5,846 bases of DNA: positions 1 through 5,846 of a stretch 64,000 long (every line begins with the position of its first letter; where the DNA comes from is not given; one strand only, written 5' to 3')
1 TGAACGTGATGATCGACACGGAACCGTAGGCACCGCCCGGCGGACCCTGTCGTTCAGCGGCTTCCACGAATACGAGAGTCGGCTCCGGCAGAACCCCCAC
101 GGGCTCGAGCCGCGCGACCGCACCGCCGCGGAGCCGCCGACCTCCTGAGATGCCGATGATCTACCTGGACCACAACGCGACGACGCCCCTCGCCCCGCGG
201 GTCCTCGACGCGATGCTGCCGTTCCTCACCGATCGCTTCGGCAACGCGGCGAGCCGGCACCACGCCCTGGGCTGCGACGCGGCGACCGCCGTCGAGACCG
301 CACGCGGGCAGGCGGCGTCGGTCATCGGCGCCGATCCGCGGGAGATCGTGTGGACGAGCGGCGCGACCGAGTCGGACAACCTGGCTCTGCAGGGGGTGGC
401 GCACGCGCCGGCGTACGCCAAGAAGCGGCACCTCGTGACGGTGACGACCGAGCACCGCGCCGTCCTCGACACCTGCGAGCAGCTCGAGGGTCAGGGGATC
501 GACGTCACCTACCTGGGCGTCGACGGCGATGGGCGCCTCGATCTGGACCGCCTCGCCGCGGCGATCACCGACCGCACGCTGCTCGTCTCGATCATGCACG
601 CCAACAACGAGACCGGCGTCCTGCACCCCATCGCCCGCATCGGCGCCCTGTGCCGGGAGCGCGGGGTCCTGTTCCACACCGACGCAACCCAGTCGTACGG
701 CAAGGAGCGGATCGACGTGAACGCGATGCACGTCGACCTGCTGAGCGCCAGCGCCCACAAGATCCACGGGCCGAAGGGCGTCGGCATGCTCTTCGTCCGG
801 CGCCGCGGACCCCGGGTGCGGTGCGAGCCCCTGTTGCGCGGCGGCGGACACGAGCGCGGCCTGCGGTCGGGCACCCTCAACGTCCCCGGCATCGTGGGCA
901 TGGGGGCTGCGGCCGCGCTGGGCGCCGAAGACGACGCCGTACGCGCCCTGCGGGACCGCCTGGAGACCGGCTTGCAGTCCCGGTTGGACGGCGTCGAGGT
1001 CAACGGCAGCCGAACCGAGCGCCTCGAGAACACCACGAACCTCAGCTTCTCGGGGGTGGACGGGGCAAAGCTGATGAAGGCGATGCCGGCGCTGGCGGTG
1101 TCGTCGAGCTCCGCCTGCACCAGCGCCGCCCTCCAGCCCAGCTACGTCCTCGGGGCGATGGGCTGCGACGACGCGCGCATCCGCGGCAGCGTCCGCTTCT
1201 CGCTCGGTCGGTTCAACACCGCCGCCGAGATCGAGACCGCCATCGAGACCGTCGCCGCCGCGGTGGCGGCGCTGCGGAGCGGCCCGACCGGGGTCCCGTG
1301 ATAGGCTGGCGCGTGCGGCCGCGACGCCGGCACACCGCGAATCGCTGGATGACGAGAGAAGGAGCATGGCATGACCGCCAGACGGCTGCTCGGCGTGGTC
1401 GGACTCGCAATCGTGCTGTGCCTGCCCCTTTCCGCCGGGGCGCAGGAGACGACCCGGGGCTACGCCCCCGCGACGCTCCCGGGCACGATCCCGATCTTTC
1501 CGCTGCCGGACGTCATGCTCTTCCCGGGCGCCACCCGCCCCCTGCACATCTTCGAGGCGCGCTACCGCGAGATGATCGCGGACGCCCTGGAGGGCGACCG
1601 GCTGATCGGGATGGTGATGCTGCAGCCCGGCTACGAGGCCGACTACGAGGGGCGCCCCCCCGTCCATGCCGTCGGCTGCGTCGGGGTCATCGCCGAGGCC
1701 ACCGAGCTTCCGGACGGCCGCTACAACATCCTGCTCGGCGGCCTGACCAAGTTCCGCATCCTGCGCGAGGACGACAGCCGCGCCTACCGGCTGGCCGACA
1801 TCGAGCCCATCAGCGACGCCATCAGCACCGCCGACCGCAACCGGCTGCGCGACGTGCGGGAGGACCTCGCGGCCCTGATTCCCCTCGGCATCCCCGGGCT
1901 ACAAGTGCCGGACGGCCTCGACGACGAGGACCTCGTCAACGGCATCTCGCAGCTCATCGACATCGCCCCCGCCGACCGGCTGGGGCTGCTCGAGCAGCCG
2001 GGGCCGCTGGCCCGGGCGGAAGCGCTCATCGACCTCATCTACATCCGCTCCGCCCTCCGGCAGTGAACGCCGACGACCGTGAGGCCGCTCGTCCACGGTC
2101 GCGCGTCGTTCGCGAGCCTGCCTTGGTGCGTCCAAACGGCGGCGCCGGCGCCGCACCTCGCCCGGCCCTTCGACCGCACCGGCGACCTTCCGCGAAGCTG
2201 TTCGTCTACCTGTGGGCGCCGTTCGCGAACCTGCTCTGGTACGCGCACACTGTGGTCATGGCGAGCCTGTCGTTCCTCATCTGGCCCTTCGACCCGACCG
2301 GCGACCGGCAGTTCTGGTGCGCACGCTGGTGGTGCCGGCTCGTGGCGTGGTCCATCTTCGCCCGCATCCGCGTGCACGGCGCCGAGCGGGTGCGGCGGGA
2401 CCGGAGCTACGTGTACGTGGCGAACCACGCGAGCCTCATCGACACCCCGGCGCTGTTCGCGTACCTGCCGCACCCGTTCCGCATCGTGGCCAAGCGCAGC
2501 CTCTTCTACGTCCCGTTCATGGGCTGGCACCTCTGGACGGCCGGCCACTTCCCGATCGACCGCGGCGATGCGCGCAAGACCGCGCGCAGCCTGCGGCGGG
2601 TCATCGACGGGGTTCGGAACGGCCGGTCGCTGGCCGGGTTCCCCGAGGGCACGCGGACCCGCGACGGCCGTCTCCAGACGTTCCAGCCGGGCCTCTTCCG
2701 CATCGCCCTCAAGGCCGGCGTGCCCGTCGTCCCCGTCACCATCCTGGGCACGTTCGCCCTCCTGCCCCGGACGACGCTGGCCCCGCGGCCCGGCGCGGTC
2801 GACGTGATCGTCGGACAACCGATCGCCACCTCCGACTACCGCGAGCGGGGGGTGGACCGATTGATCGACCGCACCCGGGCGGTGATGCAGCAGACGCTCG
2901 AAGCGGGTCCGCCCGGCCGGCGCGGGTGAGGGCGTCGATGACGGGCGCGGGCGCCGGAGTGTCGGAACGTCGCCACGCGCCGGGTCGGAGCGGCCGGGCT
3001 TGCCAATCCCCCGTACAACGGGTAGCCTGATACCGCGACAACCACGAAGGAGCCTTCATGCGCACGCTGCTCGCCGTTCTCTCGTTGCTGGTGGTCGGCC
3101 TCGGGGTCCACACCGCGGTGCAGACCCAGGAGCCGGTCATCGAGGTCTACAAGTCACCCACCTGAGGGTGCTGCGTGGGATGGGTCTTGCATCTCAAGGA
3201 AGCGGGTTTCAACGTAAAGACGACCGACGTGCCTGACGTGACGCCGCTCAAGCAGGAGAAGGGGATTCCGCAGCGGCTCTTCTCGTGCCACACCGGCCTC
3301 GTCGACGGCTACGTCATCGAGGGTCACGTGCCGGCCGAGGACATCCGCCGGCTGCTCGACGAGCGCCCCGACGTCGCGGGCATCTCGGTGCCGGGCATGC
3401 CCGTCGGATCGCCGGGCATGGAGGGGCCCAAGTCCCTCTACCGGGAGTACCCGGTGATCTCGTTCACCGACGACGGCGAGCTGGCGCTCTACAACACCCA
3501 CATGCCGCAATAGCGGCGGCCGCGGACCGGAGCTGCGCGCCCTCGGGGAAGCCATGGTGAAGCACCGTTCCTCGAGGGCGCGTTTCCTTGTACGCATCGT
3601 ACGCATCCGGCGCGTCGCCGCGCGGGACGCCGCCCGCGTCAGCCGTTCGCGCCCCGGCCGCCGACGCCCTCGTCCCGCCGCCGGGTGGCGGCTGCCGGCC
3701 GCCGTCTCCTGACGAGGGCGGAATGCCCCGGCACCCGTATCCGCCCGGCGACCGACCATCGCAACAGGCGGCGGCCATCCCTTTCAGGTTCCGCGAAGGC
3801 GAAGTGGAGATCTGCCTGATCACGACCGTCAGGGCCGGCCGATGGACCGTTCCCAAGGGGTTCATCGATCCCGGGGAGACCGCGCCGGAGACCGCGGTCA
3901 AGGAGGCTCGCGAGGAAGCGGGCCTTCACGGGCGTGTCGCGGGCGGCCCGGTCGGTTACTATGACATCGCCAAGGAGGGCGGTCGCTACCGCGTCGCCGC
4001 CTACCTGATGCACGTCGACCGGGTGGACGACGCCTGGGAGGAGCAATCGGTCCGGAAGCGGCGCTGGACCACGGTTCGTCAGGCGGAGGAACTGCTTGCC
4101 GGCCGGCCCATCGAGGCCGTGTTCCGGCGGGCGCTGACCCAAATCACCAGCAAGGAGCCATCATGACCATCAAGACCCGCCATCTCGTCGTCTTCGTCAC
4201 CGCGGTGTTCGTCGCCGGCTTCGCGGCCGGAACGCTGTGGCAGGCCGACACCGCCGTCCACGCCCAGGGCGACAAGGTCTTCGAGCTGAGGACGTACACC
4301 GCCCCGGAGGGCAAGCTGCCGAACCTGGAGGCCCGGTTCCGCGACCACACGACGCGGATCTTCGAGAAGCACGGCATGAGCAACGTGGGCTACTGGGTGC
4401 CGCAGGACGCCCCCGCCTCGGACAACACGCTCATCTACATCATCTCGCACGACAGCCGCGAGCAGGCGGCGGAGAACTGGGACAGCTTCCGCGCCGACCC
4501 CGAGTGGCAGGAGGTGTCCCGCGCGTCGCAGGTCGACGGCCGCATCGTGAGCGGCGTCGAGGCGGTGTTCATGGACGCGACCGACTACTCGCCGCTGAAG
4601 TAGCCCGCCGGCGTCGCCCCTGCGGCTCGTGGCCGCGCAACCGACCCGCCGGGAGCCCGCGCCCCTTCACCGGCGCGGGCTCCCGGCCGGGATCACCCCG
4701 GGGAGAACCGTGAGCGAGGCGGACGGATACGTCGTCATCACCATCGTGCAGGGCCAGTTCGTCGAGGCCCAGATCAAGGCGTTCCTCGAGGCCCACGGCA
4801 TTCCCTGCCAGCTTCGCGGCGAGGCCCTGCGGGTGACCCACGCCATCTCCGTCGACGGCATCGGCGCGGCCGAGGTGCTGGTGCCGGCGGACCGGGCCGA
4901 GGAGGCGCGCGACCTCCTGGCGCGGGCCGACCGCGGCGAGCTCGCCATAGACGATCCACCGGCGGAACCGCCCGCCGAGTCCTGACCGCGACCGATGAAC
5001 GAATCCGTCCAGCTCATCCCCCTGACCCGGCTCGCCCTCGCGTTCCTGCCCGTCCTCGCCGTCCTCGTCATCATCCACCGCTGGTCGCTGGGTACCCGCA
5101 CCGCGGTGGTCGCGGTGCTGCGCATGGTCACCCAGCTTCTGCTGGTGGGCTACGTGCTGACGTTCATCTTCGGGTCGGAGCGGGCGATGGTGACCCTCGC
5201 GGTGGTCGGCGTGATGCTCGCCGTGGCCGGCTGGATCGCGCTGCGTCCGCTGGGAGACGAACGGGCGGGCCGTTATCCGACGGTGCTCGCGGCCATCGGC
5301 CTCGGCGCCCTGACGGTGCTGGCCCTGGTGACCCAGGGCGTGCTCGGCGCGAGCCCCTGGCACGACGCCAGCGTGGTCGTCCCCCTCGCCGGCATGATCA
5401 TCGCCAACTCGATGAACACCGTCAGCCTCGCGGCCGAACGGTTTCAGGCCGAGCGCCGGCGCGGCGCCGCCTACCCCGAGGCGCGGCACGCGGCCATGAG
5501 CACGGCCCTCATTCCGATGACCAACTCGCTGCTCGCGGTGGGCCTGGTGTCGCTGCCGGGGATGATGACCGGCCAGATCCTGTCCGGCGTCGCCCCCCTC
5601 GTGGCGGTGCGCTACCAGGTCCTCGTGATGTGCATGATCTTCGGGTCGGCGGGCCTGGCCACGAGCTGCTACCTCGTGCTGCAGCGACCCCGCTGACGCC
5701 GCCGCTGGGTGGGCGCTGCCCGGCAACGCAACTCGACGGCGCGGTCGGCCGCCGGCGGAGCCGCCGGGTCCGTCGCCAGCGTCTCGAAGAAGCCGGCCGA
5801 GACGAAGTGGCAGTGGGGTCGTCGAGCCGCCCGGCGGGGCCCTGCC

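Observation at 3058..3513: Hidden selenoprotein: DUF411 with UGA at the first Cys of CGCC plus an fdhF-like SECIS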

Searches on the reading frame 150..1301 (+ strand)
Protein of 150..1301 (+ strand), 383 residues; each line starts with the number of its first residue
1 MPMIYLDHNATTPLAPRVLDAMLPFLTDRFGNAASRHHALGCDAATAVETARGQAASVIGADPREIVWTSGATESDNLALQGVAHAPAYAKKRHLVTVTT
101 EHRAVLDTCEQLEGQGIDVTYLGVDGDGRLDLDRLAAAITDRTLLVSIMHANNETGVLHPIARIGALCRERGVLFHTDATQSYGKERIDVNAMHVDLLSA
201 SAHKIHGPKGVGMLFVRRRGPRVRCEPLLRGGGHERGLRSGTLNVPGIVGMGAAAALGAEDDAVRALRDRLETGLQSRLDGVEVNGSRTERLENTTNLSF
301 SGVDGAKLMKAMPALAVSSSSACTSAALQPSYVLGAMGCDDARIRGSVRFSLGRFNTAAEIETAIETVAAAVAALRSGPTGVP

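Call 54: search_protein_families(library=pfam, proteins=[window:150-1301:+], max_evalue=0.0001)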
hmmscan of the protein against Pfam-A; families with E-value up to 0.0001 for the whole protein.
window:150-1301:+ (383 aa): 1 family
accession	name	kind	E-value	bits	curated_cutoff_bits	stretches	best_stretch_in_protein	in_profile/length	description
PF00266.25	Aminotran_5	-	2.3e-80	270.8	21.5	1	4-362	1-369/371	Aminotransferase class-V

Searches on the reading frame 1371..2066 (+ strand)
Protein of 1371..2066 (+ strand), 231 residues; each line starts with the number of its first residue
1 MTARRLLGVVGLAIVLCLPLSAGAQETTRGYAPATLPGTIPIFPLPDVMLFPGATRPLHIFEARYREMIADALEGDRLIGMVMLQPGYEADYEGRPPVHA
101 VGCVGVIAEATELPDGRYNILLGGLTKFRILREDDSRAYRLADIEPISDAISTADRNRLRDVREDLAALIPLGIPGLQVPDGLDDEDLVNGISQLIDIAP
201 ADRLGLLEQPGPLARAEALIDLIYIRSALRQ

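Call 54: search_protein_families(library=pfam, proteins=[window:1371-2066:+], max_evalue=0.0001)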
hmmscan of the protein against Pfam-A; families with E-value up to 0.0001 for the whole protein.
window:1371-2066:+ (231 aa): 1 family
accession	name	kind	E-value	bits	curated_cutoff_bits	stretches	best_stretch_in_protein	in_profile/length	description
PF02190.22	LON_substr_bdg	-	3.6e-32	112.4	28.7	1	39-223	1-198/200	ATP-dependent protease La (LON) substrate-binding domain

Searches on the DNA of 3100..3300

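Call 74: search_rna_families(source=window, start=3100, end=3300, threshold=evalue, max_evalue=10)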
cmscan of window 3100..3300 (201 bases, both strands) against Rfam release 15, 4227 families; matches with E-value up to 10: 0.
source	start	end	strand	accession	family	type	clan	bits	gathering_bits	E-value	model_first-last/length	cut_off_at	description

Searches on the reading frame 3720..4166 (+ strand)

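Call 54: search_protein_families(library=pfam, proteins=[window:3720-4166:+], max_evalue=0.0001)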
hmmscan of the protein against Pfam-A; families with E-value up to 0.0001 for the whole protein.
window:3720-4166:+ (148 aa): 1 family
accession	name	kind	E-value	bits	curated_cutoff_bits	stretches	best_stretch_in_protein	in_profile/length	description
PF00293.34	NUDIX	-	5.3e-12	46.3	21.1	1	17-132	5-127/134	NUDIX domain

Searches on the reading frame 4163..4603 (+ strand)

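Call 54: search_protein_families(library=pfam, proteins=[window:4163-4603:+], max_evalue=0.0001)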
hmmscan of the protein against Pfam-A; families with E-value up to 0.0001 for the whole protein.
window:4163-4603:+ (146 aa): 1 family
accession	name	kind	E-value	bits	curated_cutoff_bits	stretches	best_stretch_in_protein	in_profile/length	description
PF07978.19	NIPSNAP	-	3.4e-15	56.5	22.3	1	40-144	1-102/102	NIPSNAP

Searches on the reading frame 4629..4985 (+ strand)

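Call 54: search_protein_families(library=pfam, proteins=[window:4629-4985:+], max_evalue=0.0001)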
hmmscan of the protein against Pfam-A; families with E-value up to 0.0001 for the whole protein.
window:4629-4985:+ (118 aa): 1 family
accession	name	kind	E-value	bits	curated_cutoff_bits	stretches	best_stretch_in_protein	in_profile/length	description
PF09413.15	DUF2007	-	2.9e-06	27.8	25.7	1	49-100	16-65/66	Putative prokaryotic signal transducing protein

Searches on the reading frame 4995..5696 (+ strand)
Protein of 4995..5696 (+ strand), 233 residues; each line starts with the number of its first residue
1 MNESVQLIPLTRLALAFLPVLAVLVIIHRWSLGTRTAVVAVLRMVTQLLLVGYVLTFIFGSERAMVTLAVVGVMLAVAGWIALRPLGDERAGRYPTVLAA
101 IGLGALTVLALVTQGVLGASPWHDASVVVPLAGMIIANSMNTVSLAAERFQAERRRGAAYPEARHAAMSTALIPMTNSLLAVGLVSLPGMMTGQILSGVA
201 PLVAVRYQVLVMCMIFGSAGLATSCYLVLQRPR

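Call 54: search_protein_families(library=pfam, proteins=[window:4995-5696:+], max_evalue=0.0001)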
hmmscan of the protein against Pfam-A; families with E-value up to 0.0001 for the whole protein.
window:4995-5696:+ (233 aa): 1 family
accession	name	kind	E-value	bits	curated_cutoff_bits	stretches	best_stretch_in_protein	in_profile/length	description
PF03649.18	UPF0014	-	1.1e-52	179.2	22.6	1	11-229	2-236/242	Uncharacterised protein family (UPF0014)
